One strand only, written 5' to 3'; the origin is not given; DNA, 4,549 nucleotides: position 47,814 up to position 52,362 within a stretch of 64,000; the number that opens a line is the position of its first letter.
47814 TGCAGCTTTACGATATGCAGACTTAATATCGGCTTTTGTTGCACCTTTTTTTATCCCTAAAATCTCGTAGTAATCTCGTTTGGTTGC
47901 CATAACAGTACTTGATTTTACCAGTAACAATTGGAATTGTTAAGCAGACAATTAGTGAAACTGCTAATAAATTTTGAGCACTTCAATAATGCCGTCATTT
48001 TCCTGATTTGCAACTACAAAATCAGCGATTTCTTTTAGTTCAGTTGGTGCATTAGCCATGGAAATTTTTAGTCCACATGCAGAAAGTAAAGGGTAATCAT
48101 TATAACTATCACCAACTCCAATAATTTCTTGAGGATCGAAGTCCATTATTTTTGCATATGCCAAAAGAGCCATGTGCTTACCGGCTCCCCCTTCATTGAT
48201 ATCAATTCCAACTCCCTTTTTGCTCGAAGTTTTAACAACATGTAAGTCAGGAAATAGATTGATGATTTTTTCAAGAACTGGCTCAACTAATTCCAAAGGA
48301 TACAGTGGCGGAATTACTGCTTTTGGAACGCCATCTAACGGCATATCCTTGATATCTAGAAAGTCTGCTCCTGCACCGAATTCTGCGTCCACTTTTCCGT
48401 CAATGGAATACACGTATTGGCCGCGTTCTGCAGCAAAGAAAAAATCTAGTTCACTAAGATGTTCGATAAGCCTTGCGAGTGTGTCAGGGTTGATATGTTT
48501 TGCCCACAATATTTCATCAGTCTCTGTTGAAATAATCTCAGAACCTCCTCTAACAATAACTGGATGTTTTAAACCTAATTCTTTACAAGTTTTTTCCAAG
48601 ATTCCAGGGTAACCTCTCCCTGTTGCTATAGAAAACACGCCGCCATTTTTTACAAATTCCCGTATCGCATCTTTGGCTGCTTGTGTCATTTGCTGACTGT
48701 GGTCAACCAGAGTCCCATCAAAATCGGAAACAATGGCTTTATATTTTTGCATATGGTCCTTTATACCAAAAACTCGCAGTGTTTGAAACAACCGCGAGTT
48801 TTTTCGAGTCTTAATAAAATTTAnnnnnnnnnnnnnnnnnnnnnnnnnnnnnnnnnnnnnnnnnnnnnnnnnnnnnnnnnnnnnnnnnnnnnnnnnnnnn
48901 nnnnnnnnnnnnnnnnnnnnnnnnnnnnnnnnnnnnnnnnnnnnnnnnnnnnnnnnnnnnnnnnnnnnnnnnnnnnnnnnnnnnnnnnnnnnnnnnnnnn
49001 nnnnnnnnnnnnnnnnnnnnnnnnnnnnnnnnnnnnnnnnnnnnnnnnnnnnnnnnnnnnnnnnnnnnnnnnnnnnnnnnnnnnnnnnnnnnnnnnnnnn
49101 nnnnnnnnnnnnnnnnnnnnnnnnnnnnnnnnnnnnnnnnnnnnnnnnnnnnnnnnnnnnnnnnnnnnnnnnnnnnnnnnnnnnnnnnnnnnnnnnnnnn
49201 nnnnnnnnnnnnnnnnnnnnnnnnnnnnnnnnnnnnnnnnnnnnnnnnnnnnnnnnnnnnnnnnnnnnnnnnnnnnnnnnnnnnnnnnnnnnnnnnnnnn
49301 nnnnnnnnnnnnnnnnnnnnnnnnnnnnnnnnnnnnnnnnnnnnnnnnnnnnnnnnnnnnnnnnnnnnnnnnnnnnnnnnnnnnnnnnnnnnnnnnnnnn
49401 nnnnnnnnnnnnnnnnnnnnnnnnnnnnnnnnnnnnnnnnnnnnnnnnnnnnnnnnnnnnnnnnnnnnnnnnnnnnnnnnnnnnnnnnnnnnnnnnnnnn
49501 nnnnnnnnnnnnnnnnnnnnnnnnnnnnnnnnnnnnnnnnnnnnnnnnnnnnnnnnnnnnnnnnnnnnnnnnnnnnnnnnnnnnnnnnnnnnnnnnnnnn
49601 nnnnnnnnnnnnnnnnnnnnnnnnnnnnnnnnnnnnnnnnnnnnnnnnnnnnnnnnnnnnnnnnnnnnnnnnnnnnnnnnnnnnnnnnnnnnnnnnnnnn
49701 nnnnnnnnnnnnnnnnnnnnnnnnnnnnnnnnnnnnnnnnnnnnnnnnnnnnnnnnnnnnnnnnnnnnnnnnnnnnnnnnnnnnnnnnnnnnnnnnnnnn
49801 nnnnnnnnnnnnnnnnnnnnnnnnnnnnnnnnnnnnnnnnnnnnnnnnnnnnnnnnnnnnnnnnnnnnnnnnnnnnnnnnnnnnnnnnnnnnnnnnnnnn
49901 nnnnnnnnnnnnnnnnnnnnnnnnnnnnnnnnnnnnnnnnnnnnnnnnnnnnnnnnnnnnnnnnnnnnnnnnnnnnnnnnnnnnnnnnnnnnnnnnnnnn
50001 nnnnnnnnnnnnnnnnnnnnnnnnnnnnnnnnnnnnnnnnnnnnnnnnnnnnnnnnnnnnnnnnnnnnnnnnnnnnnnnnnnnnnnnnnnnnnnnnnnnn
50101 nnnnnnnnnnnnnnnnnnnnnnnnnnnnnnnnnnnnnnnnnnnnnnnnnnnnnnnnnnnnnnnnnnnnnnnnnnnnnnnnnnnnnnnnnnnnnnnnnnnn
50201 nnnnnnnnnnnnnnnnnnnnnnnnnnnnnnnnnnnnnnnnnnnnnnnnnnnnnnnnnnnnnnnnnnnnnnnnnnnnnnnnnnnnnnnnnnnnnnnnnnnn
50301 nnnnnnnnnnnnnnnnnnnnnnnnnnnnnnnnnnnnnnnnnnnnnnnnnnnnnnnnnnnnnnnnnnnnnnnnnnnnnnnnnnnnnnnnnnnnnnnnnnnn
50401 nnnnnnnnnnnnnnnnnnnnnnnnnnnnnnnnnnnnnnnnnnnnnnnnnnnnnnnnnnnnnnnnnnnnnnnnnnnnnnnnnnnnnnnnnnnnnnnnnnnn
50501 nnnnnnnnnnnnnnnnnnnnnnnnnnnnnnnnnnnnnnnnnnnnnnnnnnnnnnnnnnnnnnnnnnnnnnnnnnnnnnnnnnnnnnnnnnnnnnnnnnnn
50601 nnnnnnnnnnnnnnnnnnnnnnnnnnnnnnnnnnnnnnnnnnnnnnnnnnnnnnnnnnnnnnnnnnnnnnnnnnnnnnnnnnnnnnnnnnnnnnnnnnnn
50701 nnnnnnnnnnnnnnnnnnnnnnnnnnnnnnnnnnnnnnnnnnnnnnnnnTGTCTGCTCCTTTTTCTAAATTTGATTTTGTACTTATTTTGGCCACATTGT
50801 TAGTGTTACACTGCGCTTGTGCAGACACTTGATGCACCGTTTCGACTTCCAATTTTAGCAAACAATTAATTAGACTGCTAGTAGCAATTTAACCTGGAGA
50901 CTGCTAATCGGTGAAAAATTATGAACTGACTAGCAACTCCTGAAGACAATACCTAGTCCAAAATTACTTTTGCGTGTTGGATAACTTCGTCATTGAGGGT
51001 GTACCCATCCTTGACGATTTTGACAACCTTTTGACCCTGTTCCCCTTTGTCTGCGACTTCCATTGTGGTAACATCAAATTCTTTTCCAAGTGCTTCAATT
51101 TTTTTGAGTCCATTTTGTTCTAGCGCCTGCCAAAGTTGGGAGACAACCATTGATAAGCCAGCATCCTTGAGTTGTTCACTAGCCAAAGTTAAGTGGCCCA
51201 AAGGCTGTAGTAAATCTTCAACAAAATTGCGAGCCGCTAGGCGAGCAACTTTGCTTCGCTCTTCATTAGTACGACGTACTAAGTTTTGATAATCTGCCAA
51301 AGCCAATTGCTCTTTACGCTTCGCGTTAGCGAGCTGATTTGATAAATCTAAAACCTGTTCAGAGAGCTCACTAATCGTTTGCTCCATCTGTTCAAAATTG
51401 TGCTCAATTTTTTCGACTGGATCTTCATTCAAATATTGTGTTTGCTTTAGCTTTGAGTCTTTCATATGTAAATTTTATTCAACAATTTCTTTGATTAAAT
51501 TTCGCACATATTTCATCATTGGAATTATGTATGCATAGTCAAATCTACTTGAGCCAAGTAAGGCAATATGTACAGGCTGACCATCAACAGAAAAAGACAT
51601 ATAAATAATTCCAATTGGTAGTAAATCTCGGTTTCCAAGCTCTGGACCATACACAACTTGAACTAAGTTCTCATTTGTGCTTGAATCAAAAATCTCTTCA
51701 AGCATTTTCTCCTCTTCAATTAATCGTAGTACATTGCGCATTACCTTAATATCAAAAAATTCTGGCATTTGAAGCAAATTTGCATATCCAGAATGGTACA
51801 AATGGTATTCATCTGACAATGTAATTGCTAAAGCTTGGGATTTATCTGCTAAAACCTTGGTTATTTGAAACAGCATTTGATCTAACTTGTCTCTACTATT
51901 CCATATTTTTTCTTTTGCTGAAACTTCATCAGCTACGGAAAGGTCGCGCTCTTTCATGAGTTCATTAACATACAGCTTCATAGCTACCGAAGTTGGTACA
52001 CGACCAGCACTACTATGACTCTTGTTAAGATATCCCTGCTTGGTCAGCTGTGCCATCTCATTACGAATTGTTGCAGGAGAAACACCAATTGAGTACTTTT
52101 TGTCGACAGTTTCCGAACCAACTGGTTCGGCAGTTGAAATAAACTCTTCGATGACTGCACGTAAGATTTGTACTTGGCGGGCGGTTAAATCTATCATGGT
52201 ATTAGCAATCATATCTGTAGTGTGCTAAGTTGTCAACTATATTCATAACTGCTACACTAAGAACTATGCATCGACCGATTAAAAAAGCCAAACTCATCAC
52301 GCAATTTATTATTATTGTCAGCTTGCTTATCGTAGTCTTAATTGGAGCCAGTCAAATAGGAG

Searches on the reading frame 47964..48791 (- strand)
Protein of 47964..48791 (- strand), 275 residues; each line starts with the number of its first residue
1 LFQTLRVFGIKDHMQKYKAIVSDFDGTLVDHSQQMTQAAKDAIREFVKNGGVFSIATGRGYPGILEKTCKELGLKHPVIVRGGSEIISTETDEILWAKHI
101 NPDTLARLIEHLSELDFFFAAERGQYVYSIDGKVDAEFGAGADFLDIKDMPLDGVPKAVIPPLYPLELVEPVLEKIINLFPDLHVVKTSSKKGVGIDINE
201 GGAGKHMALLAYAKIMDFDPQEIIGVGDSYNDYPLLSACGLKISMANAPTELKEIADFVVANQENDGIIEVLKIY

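Call 52: search_protein_families(library=pfam, proteins=[window:47964-48791:-], max_evalue=0.001)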
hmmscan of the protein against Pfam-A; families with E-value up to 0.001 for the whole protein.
window:47964-48791:- (275 aa): 4 families
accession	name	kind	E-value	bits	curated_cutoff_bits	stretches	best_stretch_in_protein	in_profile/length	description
PF08282.18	Hydrolase_3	-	3.3e-42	145.4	20.9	1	20-272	1-255/255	haloacid dehalogenase-like hydrolase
PF05116.19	S6PP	-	1.4e-10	41.7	20.3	1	18-104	3-92/247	Sucrose-6F-phosphate phosphohydrolase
PF00702.32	Hydrolase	-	1.8e-08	35.4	26.4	0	17-49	1-43/191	haloacid dehalogenase-like hydrolase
PF12710.13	HAD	-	3.1e-06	28.2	27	0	192-236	142-188/189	haloacid dehalogenase-like hydrolase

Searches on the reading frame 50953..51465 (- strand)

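Call 52: search_protein_families(library=pfam, proteins=[window:50953-51465:-], max_evalue=0.001)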
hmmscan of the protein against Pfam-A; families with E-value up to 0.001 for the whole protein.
window:50953-51465:- (170 aa): 1 family
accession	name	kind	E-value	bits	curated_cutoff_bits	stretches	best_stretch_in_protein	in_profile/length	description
PF01025.24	GrpE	-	5.6e-24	85.1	25.8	1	21-168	3-162/165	GrpE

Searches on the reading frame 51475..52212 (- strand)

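Call 52: search_protein_families(library=pfam, proteins=[window:51475-52212:-], max_evalue=0.001)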
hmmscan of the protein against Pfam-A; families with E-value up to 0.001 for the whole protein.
window:51475-52212:- (245 aa): 3 families
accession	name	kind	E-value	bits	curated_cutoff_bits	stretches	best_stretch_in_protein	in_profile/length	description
PF01628.27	HrcA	-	3.4e-16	60.3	22.2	1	78-230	74-215/215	HrcA protein C terminal domain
PF08220.18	HTH_DeoR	-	0.0009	19.4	21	0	43-69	25-51/57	DeoR-like helix-turn-helix domain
PF03444.21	HrcA_DNA-bdg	-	0.00095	19.2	21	0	8-79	1-71/79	Winged helix-turn-helix transcription repressor, HrcA DNA-binding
